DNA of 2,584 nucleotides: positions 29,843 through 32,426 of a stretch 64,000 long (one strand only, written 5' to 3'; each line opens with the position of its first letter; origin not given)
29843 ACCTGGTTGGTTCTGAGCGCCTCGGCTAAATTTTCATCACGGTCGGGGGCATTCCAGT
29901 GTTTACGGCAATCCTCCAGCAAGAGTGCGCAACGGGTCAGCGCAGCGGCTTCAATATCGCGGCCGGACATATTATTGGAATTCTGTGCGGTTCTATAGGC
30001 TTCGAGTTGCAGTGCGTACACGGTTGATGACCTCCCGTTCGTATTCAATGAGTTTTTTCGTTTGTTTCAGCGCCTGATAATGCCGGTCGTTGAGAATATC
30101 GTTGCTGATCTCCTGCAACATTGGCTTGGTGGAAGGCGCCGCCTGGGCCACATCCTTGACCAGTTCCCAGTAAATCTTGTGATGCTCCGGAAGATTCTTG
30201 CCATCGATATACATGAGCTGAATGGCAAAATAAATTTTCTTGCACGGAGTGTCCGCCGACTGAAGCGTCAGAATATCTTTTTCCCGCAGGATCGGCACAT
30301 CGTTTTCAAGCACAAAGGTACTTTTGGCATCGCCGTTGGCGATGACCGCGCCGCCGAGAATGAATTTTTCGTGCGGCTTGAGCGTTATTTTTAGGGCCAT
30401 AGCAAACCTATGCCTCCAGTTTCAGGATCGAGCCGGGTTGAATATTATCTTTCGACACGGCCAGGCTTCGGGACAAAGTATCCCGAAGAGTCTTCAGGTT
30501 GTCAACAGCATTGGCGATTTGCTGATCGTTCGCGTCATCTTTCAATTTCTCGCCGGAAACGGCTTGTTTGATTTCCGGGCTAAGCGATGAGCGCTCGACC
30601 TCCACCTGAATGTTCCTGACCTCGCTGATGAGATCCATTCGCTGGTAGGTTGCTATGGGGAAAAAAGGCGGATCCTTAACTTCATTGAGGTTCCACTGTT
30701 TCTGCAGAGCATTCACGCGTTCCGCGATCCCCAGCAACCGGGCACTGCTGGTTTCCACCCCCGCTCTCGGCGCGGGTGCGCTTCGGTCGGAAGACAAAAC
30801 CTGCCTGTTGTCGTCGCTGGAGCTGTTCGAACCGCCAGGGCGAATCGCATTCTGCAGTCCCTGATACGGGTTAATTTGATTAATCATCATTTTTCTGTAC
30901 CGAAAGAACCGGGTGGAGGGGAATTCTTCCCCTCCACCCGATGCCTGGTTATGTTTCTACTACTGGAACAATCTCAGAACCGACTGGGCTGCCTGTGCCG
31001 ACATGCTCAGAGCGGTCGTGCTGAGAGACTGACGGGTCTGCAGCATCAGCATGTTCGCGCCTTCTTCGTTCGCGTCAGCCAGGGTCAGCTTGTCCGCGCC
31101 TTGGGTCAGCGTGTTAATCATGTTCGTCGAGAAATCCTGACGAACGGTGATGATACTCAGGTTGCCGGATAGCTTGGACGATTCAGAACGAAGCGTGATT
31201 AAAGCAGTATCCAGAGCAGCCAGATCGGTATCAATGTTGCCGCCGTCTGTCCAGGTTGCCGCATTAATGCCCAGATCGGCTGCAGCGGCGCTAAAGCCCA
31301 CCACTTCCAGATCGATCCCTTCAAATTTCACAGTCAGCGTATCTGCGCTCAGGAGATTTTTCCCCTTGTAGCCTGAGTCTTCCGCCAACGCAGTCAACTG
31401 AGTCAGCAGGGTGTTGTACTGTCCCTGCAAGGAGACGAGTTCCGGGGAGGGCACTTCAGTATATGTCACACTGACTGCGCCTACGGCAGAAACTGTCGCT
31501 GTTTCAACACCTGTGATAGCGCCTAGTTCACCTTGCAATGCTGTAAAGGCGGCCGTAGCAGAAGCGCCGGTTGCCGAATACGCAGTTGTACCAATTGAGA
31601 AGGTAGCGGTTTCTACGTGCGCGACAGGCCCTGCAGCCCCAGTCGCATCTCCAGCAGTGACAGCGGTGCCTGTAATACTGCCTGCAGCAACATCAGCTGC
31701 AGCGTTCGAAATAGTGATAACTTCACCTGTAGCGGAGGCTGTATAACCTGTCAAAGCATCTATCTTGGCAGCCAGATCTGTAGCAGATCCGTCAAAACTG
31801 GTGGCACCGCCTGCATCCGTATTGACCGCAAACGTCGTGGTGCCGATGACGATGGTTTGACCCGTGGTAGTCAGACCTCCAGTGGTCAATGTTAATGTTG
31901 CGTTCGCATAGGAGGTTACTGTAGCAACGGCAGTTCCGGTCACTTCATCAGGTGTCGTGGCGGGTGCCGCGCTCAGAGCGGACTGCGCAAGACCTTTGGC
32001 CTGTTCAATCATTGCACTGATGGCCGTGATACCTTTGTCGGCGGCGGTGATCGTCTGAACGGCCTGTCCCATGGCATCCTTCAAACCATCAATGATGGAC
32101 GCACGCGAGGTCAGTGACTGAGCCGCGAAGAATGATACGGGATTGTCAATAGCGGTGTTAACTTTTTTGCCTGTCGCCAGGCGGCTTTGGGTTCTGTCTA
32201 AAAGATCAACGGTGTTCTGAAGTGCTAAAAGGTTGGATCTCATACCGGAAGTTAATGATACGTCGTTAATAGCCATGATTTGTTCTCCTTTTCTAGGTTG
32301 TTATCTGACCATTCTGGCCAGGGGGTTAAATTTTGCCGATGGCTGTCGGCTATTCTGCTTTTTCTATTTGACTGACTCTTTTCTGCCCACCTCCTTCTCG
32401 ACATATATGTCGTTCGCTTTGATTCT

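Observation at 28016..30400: Alphaproteobacterial-style FlbT/FlaF flagellin-translation control with duplicated flaF, one copy under its own sigma-28 promoter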

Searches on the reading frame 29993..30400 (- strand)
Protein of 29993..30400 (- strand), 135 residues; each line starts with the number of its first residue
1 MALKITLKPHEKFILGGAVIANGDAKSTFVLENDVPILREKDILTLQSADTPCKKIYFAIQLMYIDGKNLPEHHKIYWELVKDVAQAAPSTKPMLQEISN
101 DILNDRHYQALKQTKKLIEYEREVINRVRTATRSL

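Call 3: search_protein_families(library=pfam, proteins=[window:29993-30400:-], max_evalue=0.01)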
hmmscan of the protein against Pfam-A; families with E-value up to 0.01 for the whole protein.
window:29993-30400:- (135 aa): 1 family
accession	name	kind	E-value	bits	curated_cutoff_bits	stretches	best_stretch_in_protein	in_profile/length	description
PF07378.16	FlbT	-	2e-44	151.1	27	1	3-125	1-125/125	Flagellar protein FlbT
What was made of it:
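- Checked: 29993-30400(-) matches PF07378 at 151 bits (cut-off 27) (call 3).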

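Call 4: search_protein_families(library=ncbifam, proteins=[window:29993-30400:-], max_evalue=0.01)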
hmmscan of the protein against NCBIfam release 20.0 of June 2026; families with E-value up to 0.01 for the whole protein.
window:29993-30400:- (135 aa): 2 families
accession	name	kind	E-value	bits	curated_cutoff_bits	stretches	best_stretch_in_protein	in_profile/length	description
NF009432.1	PRK12791.1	equivalog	5.1e-41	139.7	153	1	1-125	1-125/126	flagellar biosynthesis repressor FlbT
NF001995.1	PRK00794.1-1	equivalog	5e-32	110.7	125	1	3-124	1-124/125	flagellar biosynthesis repressor FlbT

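Call 11: find_related_loci(query=window:29993-30400:-, collection=genome_contigs, flank=10000)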
Query window:29993-30400:- (135 aa) in genome_contigs; peptide patterns used: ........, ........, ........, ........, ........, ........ (x = any residue, [..] = any of these).
241 stretches matched a pattern; 19 encode a relative of the query (tblastn E <= 1e-3); 18 distinct loci.
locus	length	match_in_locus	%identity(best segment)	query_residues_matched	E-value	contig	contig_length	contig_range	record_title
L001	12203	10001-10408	92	1-135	4e-84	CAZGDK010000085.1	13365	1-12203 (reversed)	MAG TPA_asm: uncultured Smithella sp. isolate SRP263991_co7_550 genome assembly, contig: NODE_8751_length_13365_cov_11.0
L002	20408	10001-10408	91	1-135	1e-82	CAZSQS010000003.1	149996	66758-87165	MAG TPA_asm: uncultured Smithella sp. isolate SRP263991_co2_36 genome assembly, contig: NODE_30_length_149996_cov_26.920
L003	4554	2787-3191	87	1-135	1e-81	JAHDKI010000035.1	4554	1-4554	MAG: Syntrophaceae bacterium isolate LM1-B42D k141_74138, whole genome shotgun sequence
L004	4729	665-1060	87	1-132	2e-77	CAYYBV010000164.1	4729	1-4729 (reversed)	MAG TPA_asm: uncultured Verrucomicrobiota bacterium isolate SRP263991_co4_99 genome assembly, contig: NODE_30531_length_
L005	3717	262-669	85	1-135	8e-78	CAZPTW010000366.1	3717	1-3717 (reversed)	MAG TPA_asm: uncultured Smithella sp. isolate binchicken_co265_149 genome assembly, contig: NODE_31309_length_3717_cov_4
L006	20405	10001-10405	84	1-135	1e-76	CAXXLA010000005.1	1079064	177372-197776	MAG: Smithellaceae bacterium isolate 28a06b0b-966f-4d1b-b133-abbbdd0ba6e7 genome assembly, contig: contig_5, whole genom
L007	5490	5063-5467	81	1-135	1e-73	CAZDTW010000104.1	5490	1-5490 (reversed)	MAG TPA_asm: uncultured Methanobacterium sp. isolate binchicken_co22_99 genome assembly, contig: NODE_14121_length_5490_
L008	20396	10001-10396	83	1-132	3e-73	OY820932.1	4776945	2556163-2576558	MAG: Smithellaceae bacterium isolate 90efb5c7-b315-4df1-98b9-9b59cc098579 genome assembly, chromosome: 1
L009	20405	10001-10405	80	1-135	4e-71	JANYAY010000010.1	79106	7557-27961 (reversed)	MAG: Deltaproteobacteria bacterium isolate GL140_5_metabat_391 GL140_5_k141_1402083, whole genome shotgun sequence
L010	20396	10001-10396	87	1-132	4e-76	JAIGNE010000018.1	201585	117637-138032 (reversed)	MAG: Deltaproteobacteria bacterium isolate BIN3 10512, whole genome shotgun sequence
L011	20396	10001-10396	75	1-132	1e-67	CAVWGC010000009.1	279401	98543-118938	MAG: uncultured delta proteobacterium isolate MFD04716.bin.2.49 genome assembly, contig: contig_31521, whole genome shot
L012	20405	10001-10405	73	1-135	1e-66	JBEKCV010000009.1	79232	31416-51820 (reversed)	MAG: Thermodesulfovibrionales bacterium isolate SPRUCE 168 SPRUCE_168_9, whole genome shotgun sequence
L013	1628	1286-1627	79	1-114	1e-63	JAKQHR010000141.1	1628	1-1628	MAG: Verrucomicrobiota bacterium isolate USDE_metabat.36 k141_946928, whole genome shotgun sequence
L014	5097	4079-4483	68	1-135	9e-61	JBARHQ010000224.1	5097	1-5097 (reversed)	MAG: Thermodesulfovibrionales bacterium isolate MFD06487_ilm_asm_bin9 k127_123952, whole genome shotgun sequence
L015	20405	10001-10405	64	1-135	2e-58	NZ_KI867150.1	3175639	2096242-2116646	Syntrophorhabdus aromaticivorans UI SynarDRAFT_SAI.2, whole genome shotgun sequence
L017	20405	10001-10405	91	1-135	4e-84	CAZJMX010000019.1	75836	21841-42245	MAG TPA_asm: uncultured Smithella sp. isolate SRP302447_co2_430 genome assembly, contig: NODE_1071_length_75836_cov_19.1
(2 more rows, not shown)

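Call 42: search_solved_structures(query=window:29993-30400:-, max_evalue=1)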
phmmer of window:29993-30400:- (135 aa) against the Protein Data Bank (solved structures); distinct sequences matched with E-value up to 1: 4.
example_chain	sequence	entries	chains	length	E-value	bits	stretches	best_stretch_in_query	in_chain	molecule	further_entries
9r1m_A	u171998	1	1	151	0.18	15.2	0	72-116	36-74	sc-apCC-4-LMF-1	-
8a3k_UNK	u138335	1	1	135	0.41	14.1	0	74-103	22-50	sc-apCC-4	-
9r1k_A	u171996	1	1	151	0.52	13.8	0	72-103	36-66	sc-apCC-4-A7F-1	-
4b2g_A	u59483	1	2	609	0.85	13.1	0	63-91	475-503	GH3-1 AUXIN CONJUGATING ENZYME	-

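Call 48: search_protein_families(library=pfam, proteins=[L005:1259-1669:-, L005:1666-1899:-, L002:10986-11297:-, L002:11845-12087:-, L002:12922-13566:+, L002:13518-14480:+, L017:15057-15467:-, L017:13471-14088:-, L017:14079-14456:-], max_evalue=0.001)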
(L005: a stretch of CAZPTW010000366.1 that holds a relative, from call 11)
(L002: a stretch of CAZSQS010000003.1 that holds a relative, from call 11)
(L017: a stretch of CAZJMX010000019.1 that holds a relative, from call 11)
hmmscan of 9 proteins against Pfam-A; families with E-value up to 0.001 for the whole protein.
L005:1259-1669:- (136 aa): 2 families
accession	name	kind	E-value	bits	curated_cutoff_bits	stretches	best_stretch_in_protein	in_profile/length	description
PF01850.27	PIN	-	6.4e-09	36.9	23.6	1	4-124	1-115/120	PIN domain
PF13470.12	PIN_3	-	0.00015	23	27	1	3-105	1-97/115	PIN domain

L005:1666-1899:- (77 aa): 2 families
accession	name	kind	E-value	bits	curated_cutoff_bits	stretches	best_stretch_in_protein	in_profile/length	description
PF04014.23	MazE_antitoxin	-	3.2e-11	43.4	24.7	1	2-45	1-45/48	Antidote-toxin recognition MazE, bacterial antitoxin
PF15937.10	PrlF_antitoxin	-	2.4e-06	28.1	32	1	3-40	2-40/99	prlF antitoxin for toxin YhaV_toxin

L002:10986-11297:- (103 aa): 1 family
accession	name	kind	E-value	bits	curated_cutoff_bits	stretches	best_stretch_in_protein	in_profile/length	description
PF05016.21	ParE_toxin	-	3.7e-16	59.9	23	1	4-93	1-88/89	ParE toxin of type II toxin-antitoxin system, parDE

L002:11845-12087:- (80 aa): 2 families
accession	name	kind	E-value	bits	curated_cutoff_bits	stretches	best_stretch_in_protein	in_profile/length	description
PF04014.23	MazE_antitoxin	-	1.4e-11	44.6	24.7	1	7-49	3-46/48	Antidote-toxin recognition MazE, bacterial antitoxin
PF15937.10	PrlF_antitoxin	-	1.2e-06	29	32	1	6-44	2-41/99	prlF antitoxin for toxin YhaV_toxin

L002:12922-13566:+ (214 aa): 1 family
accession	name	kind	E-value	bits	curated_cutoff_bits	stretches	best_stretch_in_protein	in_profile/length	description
PF13338.12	AbiEi_4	-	1.8e-10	41.2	25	1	31-68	12-49/49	Transcriptional regulator, AbiEi antitoxin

L002:13518-14480:+ (320 aa): 1 family
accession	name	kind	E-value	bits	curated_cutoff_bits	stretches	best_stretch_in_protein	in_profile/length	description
PF08843.17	AbiEii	-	7.4e-49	167.3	22.5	1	54-289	1-237/238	Nucleotidyl transferase AbiEii toxin, Type IV TA system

L017:15057-15467:- (136 aa): 2 families
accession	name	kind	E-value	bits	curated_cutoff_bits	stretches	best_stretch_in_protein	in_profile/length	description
PF01850.27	PIN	-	6.3e-08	33.7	23.6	1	4-124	1-115/120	PIN domain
PF13470.12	PIN_3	-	3.4e-07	31.5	27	1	3-121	1-114/115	PIN domain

L017:13471-14088:- (205 aa): 1 family
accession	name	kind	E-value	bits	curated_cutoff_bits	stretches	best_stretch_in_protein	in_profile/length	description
PF08843.17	AbiEii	-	2.5e-18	67.3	22.5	1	19-196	3-220/238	Nucleotidyl transferase AbiEii toxin, Type IV TA system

L017:14079-14456:- (125 aa): 1 family
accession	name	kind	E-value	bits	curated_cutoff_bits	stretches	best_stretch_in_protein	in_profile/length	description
PF21956.1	DUF6922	-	3e-19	68.7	27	1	36-85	1-50/52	Family of unknown function (DUF6922)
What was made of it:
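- On AbiE-type toxin-antitoxin: The same pairing recurs in L017 (call 48).
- Different toxin-antitoxin families occupy the spacer in L002 and L005 (call 48).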

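Call 68: search_protein_families(library=pfam, proteins=[L006:9532-9972:+], max_evalue=1)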
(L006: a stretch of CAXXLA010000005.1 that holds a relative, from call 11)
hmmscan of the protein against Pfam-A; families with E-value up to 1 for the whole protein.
L006:9532-9972:+ (147 aa): 0 families

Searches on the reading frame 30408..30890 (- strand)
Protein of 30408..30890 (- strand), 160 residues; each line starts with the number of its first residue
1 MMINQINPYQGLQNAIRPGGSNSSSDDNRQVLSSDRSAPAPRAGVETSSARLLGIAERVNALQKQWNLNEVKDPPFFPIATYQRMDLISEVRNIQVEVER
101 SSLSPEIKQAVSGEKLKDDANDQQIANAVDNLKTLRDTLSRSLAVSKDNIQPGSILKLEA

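Call 3: search_protein_families(library=pfam, proteins=[window:30408-30890:-], max_evalue=0.01)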
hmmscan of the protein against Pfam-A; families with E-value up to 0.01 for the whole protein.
window:30408-30890:- (160 aa): 0 families

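Call 4: search_protein_families(library=ncbifam, proteins=[window:30408-30890:-], max_evalue=0.01)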
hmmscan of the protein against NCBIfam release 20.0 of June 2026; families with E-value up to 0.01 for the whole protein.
window:30408-30890:- (160 aa): 0 families

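Call 26: search_protein_families(library=pfam, proteins=[window:30408-30890:-], max_evalue=10)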
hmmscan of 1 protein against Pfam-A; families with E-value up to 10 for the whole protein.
window:30408-30890:- (160 aa): 0 families

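Call 43: search_solved_structures(query=window:30408-30890:-, max_evalue=1)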
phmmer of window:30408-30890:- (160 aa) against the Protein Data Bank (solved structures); distinct sequences matched with E-value up to 1: 0.
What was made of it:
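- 30408..30890 (-): orf160 (orfX), a conserved gene of unknown function between fliC and flbT, with a YPPFFP motif. No Pfam, NCBIfam or PDB match (calls 3, 4, 26, 43).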

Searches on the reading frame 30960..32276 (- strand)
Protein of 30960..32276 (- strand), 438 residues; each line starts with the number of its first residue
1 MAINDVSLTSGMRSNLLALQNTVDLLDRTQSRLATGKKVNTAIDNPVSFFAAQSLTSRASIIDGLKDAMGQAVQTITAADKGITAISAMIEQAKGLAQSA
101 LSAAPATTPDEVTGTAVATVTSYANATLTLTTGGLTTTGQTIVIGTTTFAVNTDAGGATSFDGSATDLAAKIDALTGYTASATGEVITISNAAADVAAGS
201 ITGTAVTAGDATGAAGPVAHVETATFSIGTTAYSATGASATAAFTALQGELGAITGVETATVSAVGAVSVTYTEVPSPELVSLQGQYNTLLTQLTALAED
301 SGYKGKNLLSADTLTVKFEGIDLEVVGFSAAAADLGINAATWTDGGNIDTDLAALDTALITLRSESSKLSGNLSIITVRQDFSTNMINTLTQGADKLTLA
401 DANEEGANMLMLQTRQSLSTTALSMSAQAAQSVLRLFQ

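Call 3: search_protein_families(library=pfam, proteins=[window:30960-32276:-], max_evalue=0.01)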
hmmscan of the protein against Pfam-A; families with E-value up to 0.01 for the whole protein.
window:30960-32276:- (438 aa): 2 families
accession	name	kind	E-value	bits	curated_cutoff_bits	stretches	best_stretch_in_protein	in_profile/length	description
PF00669.25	Flagellin_N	-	2.4e-07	31.4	26.6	1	17-101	12-96/139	Bacterial flagellin N-terminal helical region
PF00700.27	Flagellin_C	-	0.0048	17.6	23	1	353-437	2-86/86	Bacterial flagellin C-terminal helical region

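Call 4: search_protein_families(library=ncbifam, proteins=[window:30960-32276:-], max_evalue=0.01)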
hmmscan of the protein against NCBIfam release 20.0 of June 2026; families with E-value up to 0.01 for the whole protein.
window:30960-32276:- (438 aa): 4 families
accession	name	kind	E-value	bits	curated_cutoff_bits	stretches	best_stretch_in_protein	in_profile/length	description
NF009330.0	PRK12688.1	subfamily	8e-59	199.8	614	2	252-437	559-751/752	flagellin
NF011295.0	PRK14708.1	subfamily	4.8e-53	180.5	1384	2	282-437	725-887/888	flagellin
NF009329.0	PRK12687.1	subfamily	3.8e-10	39.7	311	2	327-438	198-313/313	flagellin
NF005187.0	PRK06663.1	equivalog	0.0054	15.5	337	1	18-99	16-97/419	flagellar hook-associated protein 3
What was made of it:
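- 30960..32276 (-): flagellin gene (438 aa). Pfam Flagellin_N and Flagellin_C; NCBIfam flagellin subfamilies (calls 3, 4).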

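Call 36: find_related_loci(query=window:30960-32276:-, collection=genome_contigs, flank=3000)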
Query window:30960-32276:- (438 aa) in genome_contigs; peptide patterns used: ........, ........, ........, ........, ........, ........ (x = any residue, [..] = any of these).
553 stretches matched a pattern; 408 encode a relative of the query (tblastn E <= 1e-3); the best 80 are kept; 79 distinct loci.
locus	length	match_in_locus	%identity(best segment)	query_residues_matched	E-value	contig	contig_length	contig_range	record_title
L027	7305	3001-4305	65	1-437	6e-150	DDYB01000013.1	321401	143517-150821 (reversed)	MAG TPA_asm: Desulfobacteraceae bacterium UBA2245 UBA2245_contig_215, whole genome shotgun sequence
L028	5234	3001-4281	61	1-438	1e-143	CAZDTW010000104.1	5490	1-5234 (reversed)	MAG TPA_asm: uncultured Methanobacterium sp. isolate binchicken_co22_99 genome assembly, contig: NODE_14121_length_5490_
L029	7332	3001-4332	61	1-438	1e-139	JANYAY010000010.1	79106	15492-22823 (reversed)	MAG: Deltaproteobacteria bacterium isolate GL140_5_metabat_391 GL140_5_k141_1402083, whole genome shotgun sequence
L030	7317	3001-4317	60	1-437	8e-139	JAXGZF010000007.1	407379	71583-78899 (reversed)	MAG: Desulfobacterales bacterium isolate AnMBR.bin530 bin530_7, whole genome shotgun sequence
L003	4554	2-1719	61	1-438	3e-138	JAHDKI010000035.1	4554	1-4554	MAG: Syntrophaceae bacterium isolate LM1-B42D k141_74138, whole genome shotgun sequence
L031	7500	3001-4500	55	1-438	8e-132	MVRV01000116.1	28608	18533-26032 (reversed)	MAG: Smithella sp. PtaU1.Bin162 A4E71_contig000116, whole genome shotgun sequence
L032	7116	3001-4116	59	1-438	2e-131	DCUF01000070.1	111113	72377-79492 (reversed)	MAG TPA_asm: Deltaproteobacteria bacterium UBA2221 UBA2221_contig_239, whole genome shotgun sequence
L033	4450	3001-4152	58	1-438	4e-131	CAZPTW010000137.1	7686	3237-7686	MAG TPA_asm: uncultured Smithella sp. isolate binchicken_co265_149 genome assembly, contig: NODE_13303_length_7686_cov_3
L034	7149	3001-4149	60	1-438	1e-128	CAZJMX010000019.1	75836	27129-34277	MAG TPA_asm: uncultured Smithella sp. isolate SRP302447_co2_430 genome assembly, contig: NODE_1071_length_75836_cov_19.1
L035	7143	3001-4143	57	1-438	7e-127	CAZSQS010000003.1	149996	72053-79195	MAG TPA_asm: uncultured Smithella sp. isolate SRP263991_co2_36 genome assembly, contig: NODE_30_length_149996_cov_26.920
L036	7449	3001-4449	52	1-438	3e-124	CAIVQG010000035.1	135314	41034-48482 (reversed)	MAG: uncultured delta proteobacterium isolate AlinenLipids_bin-4002 genome assembly, contig: bin-4002:35/83, whole genom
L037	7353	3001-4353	55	1-438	3e-122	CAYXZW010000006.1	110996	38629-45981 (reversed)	MAG TPA_asm: uncultured Smithella sp. isolate SRP302447_co2_126 genome assembly, contig: NODE_588_length_110996_cov_14.3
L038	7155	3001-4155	55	1-438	2e-121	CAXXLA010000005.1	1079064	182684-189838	MAG: Smithellaceae bacterium isolate 28a06b0b-966f-4d1b-b133-abbbdd0ba6e7 genome assembly, contig: contig_5, whole genom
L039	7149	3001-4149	53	1-438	2e-120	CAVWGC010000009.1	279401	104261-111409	MAG: uncultured delta proteobacterium isolate MFD04716.bin.2.49 genome assembly, contig: contig_31521, whole genome shot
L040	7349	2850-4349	51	1-437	1e-114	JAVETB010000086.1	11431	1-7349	MAG: Syntrophus sp. (in: bacteria) isolate BF1_8 scaffold_8485_c1_biofilm_2017, whole genome shotgun sequence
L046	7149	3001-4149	52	1-437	8e-107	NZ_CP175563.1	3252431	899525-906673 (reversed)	Syntrophus buswellii strain DM-2 chromosome, complete genome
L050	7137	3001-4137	46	1-437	1e-93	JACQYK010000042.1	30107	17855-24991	MAG: Deltaproteobacteria bacterium isolate NC_groundwater_1539_Pr4_S-0.65um_50_9 SR1-18-Sp65_coassembly_scaffold_90354,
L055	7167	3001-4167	42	1-437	2e-88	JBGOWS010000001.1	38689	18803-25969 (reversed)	MAG: Thermodesulfovibrionia bacterium isolate OBJ_0618_130150_87 k141_1793327_length_38689_cov_15.7420, whole genome sho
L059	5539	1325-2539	42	1-437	3e-87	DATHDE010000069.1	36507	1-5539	MAG TPA_asm: Nitrospirota bacterium isolate SMAG_U12385 k141_820655, whole genome shotgun sequence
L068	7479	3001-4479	42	1-437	1e-73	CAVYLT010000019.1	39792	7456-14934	MAG: Nitrospirota bacterium isolate MFD01299.bin.2.211 genome assembly, contig: contig_128925, whole genome shotgun sequ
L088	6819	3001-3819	58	1-437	2e-50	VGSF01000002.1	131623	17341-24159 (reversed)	MAG: Deltaproteobacteria bacterium isolate K_DeepCast_150m_m1_110 K_DeepCast_150m_m1_110_Ga0194126_10000092, whole genom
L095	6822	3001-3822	51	5-437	1e-48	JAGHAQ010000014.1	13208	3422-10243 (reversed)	MAG: Candidatus Tharpella sp. isolate AUK234 PB_MBMC_188_c_000000000519, whole genome shotgun sequence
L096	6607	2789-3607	58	4-437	6e-49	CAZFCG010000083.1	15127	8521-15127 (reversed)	MAG TPA_asm: uncultured Geobacter sp. isolate SRP239243_co2_338 genome assembly, contig: NODE_6524_length_15127_cov_6.05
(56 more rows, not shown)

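Call 68: search_protein_families(library=pfam, proteins=[L050:4198-4911:+, L059:2604-3374:+, L088:3885-4613:+, L095:3902-4705:+, L096:3693-4289:+, L046:4221-4724:+, L055:4240-4722:+, L068:4507-5034:+], max_evalue=1)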
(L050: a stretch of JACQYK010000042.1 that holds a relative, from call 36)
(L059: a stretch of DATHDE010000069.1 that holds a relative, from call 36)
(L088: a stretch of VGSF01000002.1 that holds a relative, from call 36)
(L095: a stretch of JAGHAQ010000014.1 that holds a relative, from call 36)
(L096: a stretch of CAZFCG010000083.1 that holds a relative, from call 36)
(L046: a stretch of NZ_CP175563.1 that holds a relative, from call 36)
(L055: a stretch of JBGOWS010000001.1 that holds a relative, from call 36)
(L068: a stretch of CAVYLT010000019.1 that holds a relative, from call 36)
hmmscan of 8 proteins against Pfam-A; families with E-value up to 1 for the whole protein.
L050:4198-4911:+ (238 aa): 1 family
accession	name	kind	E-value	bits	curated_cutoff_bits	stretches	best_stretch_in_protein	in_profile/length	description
PF14943.11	MRP-S26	-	0.036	14.4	27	1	47-90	65-108/168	Mitochondrial ribosome subunit S26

L059:2604-3374:+ (257 aa): 0 families

L088:3885-4613:+ (243 aa): 4 families
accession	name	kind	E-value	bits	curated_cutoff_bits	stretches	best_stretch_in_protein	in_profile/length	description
PF00669.25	Flagellin_N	-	0.0011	19.4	26.6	1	31-91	30-90/139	Bacterial flagellin N-terminal helical region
PF21769.2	vRNAP_dom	-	0.016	16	27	1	14-89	70-144/145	Virion DNA-directed RNA polymerase domain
PF11932.13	DUF3450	-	0.029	14.1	32.6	1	60-111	76-125/241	Protein of unknown function (DUF3450)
PF23969.1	DUF7296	-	0.12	13.4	27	1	49-91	9-51/115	Domain of unknown function (DUF7296)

L095:3902-4705:+ (268 aa): 0 families

L096:3693-4289:+ (199 aa): 1 family
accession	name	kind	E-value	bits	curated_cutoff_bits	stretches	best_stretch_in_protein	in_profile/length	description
PF25009.1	DUF7785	-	0.37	11.7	27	0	64-105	37-78/98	Domain of unknown function (DUF7785)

L046:4221-4724:+ (168 aa): 0 families

L055:4240-4722:+ (161 aa): 1 family
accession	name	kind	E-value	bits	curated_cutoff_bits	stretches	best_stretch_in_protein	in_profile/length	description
PF10205.14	KLRAQ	-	0.068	13.9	27.3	0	84-127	55-93/105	Predicted coiled-coil domain-containing protein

L068:4507-5034:+ (176 aa): 0 families

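Call 72: search_protein_families(library=ncbifam, alignment_id=A6, max_evalue=0.1)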
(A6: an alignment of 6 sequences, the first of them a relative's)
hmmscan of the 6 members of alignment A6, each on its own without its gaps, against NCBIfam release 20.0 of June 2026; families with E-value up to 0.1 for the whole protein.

A. member 1, L088:3885-4613:+ (243 aa): 1 family
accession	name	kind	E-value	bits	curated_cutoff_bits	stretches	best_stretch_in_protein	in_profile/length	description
NF009449.0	PRK12807.1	subfamily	3.4e-05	23.6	347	1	30-129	31-126/287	flagellin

B. families by the number of members that match (of 6 scanned): 2 families
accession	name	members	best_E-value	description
NF009449.0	PRK12807.1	1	3.4e-05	flagellin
TIGR01141.1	hisC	1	0.035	histidinol-phosphate transaminase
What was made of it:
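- Tried and rejected: One distant long-form member (L088) hits flagellin-N models weakly (calls 68, 72).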
